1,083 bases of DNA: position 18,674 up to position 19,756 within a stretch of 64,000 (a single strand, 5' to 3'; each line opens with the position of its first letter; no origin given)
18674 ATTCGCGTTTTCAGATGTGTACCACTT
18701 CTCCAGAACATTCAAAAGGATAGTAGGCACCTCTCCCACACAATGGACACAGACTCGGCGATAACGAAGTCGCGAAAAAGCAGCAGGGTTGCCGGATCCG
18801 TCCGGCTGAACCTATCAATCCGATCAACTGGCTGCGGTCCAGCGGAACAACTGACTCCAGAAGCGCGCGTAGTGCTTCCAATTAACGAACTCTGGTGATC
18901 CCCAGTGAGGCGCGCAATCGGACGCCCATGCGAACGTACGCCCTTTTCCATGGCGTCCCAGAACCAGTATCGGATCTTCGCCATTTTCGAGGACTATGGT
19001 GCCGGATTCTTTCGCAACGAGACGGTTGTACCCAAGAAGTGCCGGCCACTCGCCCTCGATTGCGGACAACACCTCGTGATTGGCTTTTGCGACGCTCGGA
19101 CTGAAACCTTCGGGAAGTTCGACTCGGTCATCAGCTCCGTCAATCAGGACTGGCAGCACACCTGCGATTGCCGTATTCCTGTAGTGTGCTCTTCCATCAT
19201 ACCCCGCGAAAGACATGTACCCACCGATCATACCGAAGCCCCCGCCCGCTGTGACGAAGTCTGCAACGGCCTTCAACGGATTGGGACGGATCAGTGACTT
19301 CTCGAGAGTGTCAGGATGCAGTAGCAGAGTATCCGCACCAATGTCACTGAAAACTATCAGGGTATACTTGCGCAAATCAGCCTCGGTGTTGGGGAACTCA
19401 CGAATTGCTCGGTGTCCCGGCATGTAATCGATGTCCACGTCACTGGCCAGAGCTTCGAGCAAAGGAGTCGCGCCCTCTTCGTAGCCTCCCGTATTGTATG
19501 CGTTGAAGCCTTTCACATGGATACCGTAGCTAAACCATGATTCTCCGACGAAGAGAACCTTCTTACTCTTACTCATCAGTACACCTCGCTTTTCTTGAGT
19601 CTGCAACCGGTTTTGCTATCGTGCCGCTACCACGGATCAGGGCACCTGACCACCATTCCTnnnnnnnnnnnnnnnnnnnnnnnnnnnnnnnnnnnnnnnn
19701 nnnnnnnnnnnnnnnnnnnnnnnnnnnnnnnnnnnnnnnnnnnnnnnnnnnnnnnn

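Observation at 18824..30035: Candidate undescribed catabolic system: 12-gene GntR-headed operon mixing amino-sugar/fructosamine-like and pentose-bisphosphate-like parts with three unknown-function domains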

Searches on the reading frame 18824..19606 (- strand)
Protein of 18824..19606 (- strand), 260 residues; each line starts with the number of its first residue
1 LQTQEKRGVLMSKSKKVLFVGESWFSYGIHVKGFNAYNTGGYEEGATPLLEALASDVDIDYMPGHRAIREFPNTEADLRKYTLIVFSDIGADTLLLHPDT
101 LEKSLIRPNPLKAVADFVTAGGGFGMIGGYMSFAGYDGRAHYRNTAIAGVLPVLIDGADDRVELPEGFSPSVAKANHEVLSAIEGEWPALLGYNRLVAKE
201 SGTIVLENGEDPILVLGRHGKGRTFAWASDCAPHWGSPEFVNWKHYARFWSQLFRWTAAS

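Call 4: search_protein_families(library=pfam, proteins=[window:18824-19606:-], max_evalue=0.01)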
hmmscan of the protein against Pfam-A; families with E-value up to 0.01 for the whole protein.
window:18824-19606:- (260 aa): 1 family
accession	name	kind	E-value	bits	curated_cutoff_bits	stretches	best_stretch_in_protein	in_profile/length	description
PF07090.17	GATase1_like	-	1.5e-89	300.2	27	1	16-257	1-245/247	Putative glutamine amidotransferase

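Call 5: search_protein_families(library=ncbifam, proteins=[window:18824-19606:-], max_evalue=0.001)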
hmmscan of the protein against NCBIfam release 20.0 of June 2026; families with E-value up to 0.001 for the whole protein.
window:18824-19606:- (260 aa): 0 families

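Call 18: search_solved_structures(query=window:18824-19606:-, max_evalue=0.01)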
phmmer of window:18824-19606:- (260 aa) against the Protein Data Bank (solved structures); distinct sequences matched with E-value up to 0.01: 3.
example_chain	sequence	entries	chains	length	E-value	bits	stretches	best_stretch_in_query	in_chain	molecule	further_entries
3soz_A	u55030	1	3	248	6.3e-74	252.1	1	13-253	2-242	Cytoplasmic Protein STM1381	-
2gk3_A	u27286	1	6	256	8e-70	238.6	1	13-257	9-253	putative cytoplasmic protein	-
3rht_A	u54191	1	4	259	2.7e-13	53.3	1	111-243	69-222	(GATase1)-like protein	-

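Call 71: search_dna_similar(query=window:18824-19606:-, collection=plasmids, mode=protein, max_evalue=1e-20, max_rows=25, rows=spread)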
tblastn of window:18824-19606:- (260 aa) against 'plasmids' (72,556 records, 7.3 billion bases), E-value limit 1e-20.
Records with a match: 194; places in all: 199; records where one place covers at least 80% of the query: 192.
Best place of each record, by identity: <60% 194.
By first word of the organism name: Rhizobium 91; Agrobacterium 15; Rhodococcus 11; Pantoea 10; Shinella 7; Ensifer 7; Paracoccus 6; Klebsiella 5; Haladaptatus 5; Halorussus 4; and 22 more.
By predicted mobility (MOB-suite, as given by PLSDB): non-mobilizable 145; conjugative 39; mobilizable 10.
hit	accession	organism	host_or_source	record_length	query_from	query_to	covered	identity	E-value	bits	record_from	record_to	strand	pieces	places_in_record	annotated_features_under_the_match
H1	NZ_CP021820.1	Sinorhizobium meliloti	Medicago truncatula,Single Cell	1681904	7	259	97%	48.6%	6e-65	225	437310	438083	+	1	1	none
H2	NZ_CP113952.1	Rhodococcus sp. JS3073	culture,soil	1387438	6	258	97%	47.3%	2e-66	229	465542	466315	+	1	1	record has no annotation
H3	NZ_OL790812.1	Proteus mirabilis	-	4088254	13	258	95%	47.4%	1e-63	221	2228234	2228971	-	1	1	none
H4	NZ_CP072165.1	Rhizobium sp. B21/90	Himalayan blackberry,cell culture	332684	15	256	93%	47.6%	9e-59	207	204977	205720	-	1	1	glutamine amidotransferase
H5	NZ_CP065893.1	Paracoccus marcusii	Cancer pagurus,whole ...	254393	14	259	95%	46.2%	8e-61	214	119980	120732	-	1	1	glutamine amidotransferase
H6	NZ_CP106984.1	Rhodococcus aetherivorans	cell culture,soil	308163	16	259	94%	45.7%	3e-63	221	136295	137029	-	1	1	glutamine amidotransferase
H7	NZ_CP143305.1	Paracoccus marcusii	Soil sample,soil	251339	14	259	95%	45.0%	7e-59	208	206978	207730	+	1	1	glutamine amidotransferase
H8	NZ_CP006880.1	Rhizobium gallicum bv. gallicum R602sp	Phaseolus vulgaris,whole ...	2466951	12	256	94%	44.8%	2e-59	209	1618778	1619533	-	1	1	record has no annotation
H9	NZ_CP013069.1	Pannonibacter phragmitetus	Homo sapiens,blood, liver abscess ...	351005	2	256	98%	42.7%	4e-56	200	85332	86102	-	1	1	glutamine amidotransferase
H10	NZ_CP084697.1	Rhizobium ruizarguesonis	Pisum sativum L.,Cell culture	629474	9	256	95%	43.5%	3e-57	203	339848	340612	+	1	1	glutamine amidotransferase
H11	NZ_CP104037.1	Rhizobium sp. SRDI969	Pisum sativum,Cell culture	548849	9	256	95%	43.5%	7e-57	202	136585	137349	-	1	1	glutamine amidotransferase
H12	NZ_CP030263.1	Ensifer adhaerens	Zea mays,whole organism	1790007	11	260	96%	43.1%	1e-56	201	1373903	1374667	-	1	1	none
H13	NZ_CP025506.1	Rhizobium leguminosarum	Pisum sativum,pea nodule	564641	9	256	95%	43.1%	1e-56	201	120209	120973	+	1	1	glutamine amidotransferase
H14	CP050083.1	Rhizobium leguminosarum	Trifolium pratense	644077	9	256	95%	43.1%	4e-56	200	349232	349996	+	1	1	cytoplasmic protein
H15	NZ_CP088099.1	Rhizobium sp. SU303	cell culture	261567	12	256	94%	43.7%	1e-56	202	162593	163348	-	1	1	glutamine amidotransferase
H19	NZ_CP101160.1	Natronosalvus amylolyticus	cell culture,sediment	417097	5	259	98%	41.5%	7e-47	173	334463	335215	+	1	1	glutamine amidotransferase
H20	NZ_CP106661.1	Pantoea dispersa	Philodendron erubescens,Pure ...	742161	14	256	93%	43.1%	2e-52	189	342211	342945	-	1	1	glutamine amidotransferase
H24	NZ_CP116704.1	Agrobacterium tumefaciens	Yarrow,cell culture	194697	15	258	94%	35.7%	4e-35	140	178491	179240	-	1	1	glutamine amidotransferase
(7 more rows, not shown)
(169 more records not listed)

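Call 73: get_annotated_region(hit=H13, flank=8000)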
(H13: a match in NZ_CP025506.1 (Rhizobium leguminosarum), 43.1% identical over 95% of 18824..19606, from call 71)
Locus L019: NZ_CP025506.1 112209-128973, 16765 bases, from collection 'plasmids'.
description: Rhizobium leguminosarum bv. viciae strain UPM791 plasmid pRlvE, complete sequence
organism: Rhizobium leguminosarum (NCBI taxid 387)
taxonomy: Bacteria; Pseudomonadota; Alphaproteobacteria; Hyphomicrobiales; Rhizobiaceae; Rhizobium; Rhizobium leguminosarum
host: -; source: Pisum sativum,pea nodule; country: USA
typing (MOB-suite, as given by PLSDB): non-mobilizable; replicon rep_cluster_841
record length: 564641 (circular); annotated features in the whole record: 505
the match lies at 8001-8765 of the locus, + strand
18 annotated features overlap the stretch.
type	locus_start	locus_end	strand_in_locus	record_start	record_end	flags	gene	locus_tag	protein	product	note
CDS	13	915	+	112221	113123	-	-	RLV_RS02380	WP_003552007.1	sugar ABC transporter permease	-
CDS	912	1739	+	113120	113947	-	-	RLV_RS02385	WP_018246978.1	carbohydrate ABC transporter permease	GO:0008643 - carbohydrate transport [Evidence IEA]; GO:0055085 - transmembrane transport [Evidence IEA]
CDS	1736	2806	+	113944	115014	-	-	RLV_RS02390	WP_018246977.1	ABC transporter ATP-binding protein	-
CDS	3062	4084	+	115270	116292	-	-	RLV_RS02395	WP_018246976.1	LacI family DNA-binding transcriptional regulator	GO:0006351 - DNA-templated transcription [Evidence IEA]; GO:0045892 - negative regulation of DNA-templated ...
CDS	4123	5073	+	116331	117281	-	-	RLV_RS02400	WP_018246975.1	substrate-binding domain-containing protein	-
CDS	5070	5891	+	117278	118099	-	-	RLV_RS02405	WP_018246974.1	ATP-binding cassette domain-containing protein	-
CDS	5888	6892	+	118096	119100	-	-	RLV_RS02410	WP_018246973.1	ABC transporter permease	GO:0008643 - carbohydrate transport [Evidence IEA]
CDS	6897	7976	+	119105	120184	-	-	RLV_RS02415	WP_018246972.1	phosphotriesterase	-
CDS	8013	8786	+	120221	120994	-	-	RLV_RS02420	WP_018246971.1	glutamine amidotransferase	-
CDS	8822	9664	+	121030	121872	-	-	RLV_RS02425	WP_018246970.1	BtpA/SgcQ family protein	-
CDS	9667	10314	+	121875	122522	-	-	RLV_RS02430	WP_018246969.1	TenA family protein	-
CDS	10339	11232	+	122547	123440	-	-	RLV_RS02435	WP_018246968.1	ribokinase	-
CDS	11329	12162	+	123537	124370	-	-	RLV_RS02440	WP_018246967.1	inositol monophosphatase family protein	GO:0006020 - inositol metabolic process [Evidence IEA]; GO:0046855 - obsolete inositol phosphate dephosphorylation ...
CDS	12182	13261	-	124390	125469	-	-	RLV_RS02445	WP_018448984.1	ABC transporter ATP-binding protein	-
CDS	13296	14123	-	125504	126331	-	-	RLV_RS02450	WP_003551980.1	ABC transporter permease subunit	GO:0055085 - transmembrane transport [Evidence IEA]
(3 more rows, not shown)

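Call 74: get_annotated_region(hit=H6, flank=8000)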
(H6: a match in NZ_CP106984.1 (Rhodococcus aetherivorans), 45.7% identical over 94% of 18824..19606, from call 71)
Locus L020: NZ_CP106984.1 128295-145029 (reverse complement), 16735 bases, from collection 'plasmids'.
description: Rhodococcus aetherivorans strain N1 plasmid pN1, complete sequence
organism: Rhodococcus aetherivorans (NCBI taxid 191292)
taxonomy: Bacteria; Actinomycetota; Actinomycetes; Mycobacteriales; Nocardiaceae; Rhodococcus; Rhodococcus aetherivorans
host: -; source: cell culture,soil; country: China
typing (MOB-suite, as given by PLSDB): mobilizable; relaxase MOBP
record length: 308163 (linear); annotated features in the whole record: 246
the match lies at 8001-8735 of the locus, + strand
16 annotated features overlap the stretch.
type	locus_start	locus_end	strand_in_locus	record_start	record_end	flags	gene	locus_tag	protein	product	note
CDS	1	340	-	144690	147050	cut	-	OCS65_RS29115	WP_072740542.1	FdhF/YdeP family oxidoreductase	-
CDS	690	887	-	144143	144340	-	-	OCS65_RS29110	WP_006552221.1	tautomerase family protein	GO:0006725 - cellular aromatic compound metabolic process [Evidence IEA]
CDS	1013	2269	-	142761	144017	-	-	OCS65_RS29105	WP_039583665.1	amidohydrolase family protein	-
CDS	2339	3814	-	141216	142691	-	-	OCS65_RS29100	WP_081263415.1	aldehyde dehydrogenase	-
CDS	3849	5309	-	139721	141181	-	-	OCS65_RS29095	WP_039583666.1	nicotinate phosphoribosyltransferase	GO:0009435 - NAD biosynthetic process [Evidence IEA]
CDS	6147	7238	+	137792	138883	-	-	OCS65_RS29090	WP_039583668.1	LLM class flavin-dependent oxidoreductase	-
CDS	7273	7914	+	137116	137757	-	-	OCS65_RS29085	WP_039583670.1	HAD-IB family phosphatase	GO:0008152 - metabolic process [Evidence IEA]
CDS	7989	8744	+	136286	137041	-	-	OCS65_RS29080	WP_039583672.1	glutamine amidotransferase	-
CDS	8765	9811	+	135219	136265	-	-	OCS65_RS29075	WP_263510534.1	LacI family DNA-binding transcriptional regulator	GO:0006351 - DNA-templated transcription [Evidence IEA]; GO:0045892 - negative regulation of DNA-templated ...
CDS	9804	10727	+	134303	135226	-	-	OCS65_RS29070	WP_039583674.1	PfkB family carbohydrate kinase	-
CDS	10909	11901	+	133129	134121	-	-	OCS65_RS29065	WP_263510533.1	ribose-phosphate pyrophosphokinase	GO:0016310 - phosphorylation [Evidence IEA]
CDS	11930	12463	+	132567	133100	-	-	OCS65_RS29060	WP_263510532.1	flavin reductase family protein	-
CDS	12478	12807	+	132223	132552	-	-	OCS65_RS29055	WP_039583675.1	NIPSNAP family protein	-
CDS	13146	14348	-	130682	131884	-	-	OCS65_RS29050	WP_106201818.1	IS110 family transposase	-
CDS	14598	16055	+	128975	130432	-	-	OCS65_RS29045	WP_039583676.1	NAD-dependent succinate-semialdehyde dehydrogenase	-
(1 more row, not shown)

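Call 75: get_annotated_region(hit=H20, flank=8000)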
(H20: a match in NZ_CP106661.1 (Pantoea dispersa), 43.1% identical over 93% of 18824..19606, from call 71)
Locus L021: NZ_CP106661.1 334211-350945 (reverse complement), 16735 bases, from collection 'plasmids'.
description: Pantoea dispersa strain ML.8a3 plasmid pML.8a3, complete sequence
organism: Pantoea dispersa (NCBI taxid 59814)
taxonomy: Bacteria; Pseudomonadota; Gammaproteobacteria; Enterobacterales; Erwiniaceae; Pantoea; Pantoea dispersa
host: -; source: Philodendron erubescens,Pure isolate,Aerial roots; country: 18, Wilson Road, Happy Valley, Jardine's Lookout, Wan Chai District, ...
typing (MOB-suite, as given by PLSDB): non-mobilizable; replicon rep_cluster_1232
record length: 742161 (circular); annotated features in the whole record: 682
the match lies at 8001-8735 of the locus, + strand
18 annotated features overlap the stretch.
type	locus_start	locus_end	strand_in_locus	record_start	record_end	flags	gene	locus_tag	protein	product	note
CDS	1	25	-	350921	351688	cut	-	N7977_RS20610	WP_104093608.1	ATP-binding cassette domain-containing protein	-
CDS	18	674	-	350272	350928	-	-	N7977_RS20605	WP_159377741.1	TenA family protein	-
CDS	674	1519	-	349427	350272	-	-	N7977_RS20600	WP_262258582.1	BtpA/SgcQ family protein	-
CDS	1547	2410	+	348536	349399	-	-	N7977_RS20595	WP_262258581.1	PfkB family carbohydrate kinase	-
CDS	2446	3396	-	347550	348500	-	-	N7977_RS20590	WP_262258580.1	substrate-binding domain-containing protein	-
CDS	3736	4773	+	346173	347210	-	-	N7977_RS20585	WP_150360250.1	LacI family DNA-binding transcriptional regulator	GO:0006351 - DNA-templated transcription [Evidence IEA]; GO:0045892 - negative regulation of DNA-templated ...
CDS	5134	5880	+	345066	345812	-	-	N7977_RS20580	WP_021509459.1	ATP-binding cassette domain-containing protein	-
CDS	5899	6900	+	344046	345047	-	-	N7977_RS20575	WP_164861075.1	ABC transporter permease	-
CDS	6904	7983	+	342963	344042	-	-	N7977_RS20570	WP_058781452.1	phosphotriesterase-related protein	-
CDS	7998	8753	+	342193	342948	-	-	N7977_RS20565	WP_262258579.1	glutamine amidotransferase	-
CDS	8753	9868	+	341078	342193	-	-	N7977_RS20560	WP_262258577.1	M20 family metallopeptidase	-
CDS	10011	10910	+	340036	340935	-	-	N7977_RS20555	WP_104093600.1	LysR family transcriptional regulator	GO:0006355 - regulation of DNA-templated transcription [Evidence IEA]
CDS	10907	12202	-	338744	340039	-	-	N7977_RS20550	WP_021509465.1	MFS transporter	-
CDS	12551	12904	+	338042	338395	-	-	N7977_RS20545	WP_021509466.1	metalloregulator ArsR/SmtB family transcription factor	GO:0006355 - regulation of DNA-templated transcription [Evidence IEA]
CDS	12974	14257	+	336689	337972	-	-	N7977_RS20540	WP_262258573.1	arsenic transporter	GO:0046685 - response to arsenic-containing substance [Evidence IEA]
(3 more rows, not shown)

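Call 76: get_annotated_region(hit=H1, flank=9000)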
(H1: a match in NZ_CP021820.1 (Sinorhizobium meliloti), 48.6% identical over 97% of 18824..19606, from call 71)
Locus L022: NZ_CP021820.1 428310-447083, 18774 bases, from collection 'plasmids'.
description: Sinorhizobium meliloti strain M162 plasmid psymB, complete sequence
organism: Sinorhizobium meliloti (NCBI taxid 382)
taxonomy: Bacteria; Pseudomonadota; Alphaproteobacteria; Hyphomicrobiales; Rhizobiaceae; Sinorhizobium; Sinorhizobium meliloti
host: -; source: Medicago truncatula,Single Cell; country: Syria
typing (MOB-suite, as given by PLSDB): mobilizable; relaxase MOBQ
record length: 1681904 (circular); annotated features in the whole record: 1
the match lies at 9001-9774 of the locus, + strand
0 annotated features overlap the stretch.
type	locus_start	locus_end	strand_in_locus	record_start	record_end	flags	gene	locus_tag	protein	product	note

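Call 77: get_annotated_region(hit=H24, flank=9000)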
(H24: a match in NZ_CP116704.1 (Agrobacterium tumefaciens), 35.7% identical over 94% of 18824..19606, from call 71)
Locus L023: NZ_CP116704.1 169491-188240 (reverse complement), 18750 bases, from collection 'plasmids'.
description: Agrobacterium tumefaciens strain A47a plasmid pTiA47a, complete sequence
organism: Agrobacterium tumefaciens (NCBI taxid 358)
taxonomy: Bacteria; Pseudomonadota; Alphaproteobacteria; Hyphomicrobiales; Rhizobiaceae; Agrobacterium; Agrobacterium tumefaciens
host: -; source: Yarrow,cell culture; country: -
typing (MOB-suite, as given by PLSDB): conjugative; replicon rep_cluster_490,rep_cluster_553; relaxase MOBP,MOBQ; mating-pair formation MPF_T
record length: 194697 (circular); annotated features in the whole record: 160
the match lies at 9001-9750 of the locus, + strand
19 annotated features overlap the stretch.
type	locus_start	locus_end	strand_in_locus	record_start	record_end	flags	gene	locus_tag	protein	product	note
CDS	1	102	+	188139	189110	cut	trbB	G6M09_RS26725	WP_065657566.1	P-type conjugative transfer ATPase TrbB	-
CDS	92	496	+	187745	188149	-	trbC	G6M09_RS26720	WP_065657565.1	conjugal transfer pilin TrbC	-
CDS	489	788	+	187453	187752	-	-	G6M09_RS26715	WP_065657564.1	conjugal transfer protein TrbD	-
CDS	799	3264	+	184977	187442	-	-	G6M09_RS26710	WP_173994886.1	conjugal transfer protein TrbE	-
CDS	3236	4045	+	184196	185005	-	trbJ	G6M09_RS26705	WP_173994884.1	P-type conjugative transfer protein TrbJ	GO:0009291 - unidirectional conjugation [Evidence IEA]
CDS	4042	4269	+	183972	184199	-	trbK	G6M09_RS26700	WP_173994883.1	entry exclusion protein TrbK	GO:0009292 - horizontal gene transfer [Evidence IEA]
CDS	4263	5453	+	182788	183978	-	trbL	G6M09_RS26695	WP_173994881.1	P-type conjugative transfer protein TrbL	GO:0009291 - unidirectional conjugation [Evidence IEA]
CDS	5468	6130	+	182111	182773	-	-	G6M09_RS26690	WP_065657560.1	conjugal transfer protein TrbF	-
CDS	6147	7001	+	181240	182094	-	trbG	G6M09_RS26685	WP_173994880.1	P-type conjugative transfer protein TrbG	GO:0009291 - unidirectional conjugation [Evidence IEA]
CDS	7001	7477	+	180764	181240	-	trbH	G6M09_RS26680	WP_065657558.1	conjugal transfer protein TrbH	-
CDS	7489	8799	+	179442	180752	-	trbI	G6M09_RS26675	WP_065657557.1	IncP-type conjugal transfer protein TrbI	-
CDS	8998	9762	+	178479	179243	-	-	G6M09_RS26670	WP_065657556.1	glutamine amidotransferase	-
CDS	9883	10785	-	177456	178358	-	-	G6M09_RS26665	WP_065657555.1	LysR family transcriptional regulator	GO:0006355 - regulation of DNA-templated transcription [Evidence IEA]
CDS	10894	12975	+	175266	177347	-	-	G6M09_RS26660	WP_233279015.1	hydantoinase/oxoprolinase family protein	-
CDS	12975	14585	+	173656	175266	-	-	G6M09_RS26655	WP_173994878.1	hydantoinase B/oxoprolinase family protein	-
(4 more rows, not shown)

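Call 78: get_annotated_region(hit=H19, flank=9000)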
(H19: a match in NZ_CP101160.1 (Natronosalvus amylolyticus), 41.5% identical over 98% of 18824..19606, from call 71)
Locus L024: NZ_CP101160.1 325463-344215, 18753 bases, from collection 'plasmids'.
description: Natronosalvus amylolyticus strain WLHSJ1 plasmid unnamed4, complete sequence
organism: Natronosalvus amylolyticus (NCBI taxid 2961994)
taxonomy: Archaea; Euryarchaeota; Halobacteria; Halobacteriales; Natrialbaceae; Natronosalvus; Natronosalvus amylolyticus
host: -; source: cell culture,sediment; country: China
typing (MOB-suite, as given by PLSDB): non-mobilizable
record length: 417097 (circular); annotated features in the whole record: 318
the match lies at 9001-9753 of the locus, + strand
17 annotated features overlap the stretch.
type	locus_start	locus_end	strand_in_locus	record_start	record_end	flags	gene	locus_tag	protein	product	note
CDS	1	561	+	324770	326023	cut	ilvA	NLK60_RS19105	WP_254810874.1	threonine ammonia-lyase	GO:0006549 - isoleucine metabolic process [Evidence IEA]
CDS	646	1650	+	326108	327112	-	-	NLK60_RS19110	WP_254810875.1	zinc-binding dehydrogenase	-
CDS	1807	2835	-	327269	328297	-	-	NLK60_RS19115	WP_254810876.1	Gfo/Idh/MocA family oxidoreductase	-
CDS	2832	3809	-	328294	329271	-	-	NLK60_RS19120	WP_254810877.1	Gfo/Idh/MocA family oxidoreductase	-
CDS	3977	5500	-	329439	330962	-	-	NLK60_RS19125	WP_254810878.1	flippase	-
CDS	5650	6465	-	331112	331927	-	-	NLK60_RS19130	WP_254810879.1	hypothetical protein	-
CDS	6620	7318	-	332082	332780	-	-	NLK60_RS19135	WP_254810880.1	PIG-L family deacetylase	-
CDS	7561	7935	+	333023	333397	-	-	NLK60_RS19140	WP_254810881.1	RidA family protein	-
CDS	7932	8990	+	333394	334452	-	-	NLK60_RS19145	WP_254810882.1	alcohol dehydrogenase catalytic domain-containing protein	-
CDS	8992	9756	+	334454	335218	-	-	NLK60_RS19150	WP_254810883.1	glutamine amidotransferase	-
CDS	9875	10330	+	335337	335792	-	-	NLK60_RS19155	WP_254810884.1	universal stress protein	-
CDS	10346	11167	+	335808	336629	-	-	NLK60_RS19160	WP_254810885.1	AAC(3) family N-acetyltransferase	-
CDS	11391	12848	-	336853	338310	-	-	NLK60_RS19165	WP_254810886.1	right-handed parallel beta-helix repeat-containing protein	-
CDS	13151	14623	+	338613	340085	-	-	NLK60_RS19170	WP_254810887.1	arylsulfatase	-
CDS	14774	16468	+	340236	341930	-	-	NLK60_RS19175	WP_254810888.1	amidohydrolase family protein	-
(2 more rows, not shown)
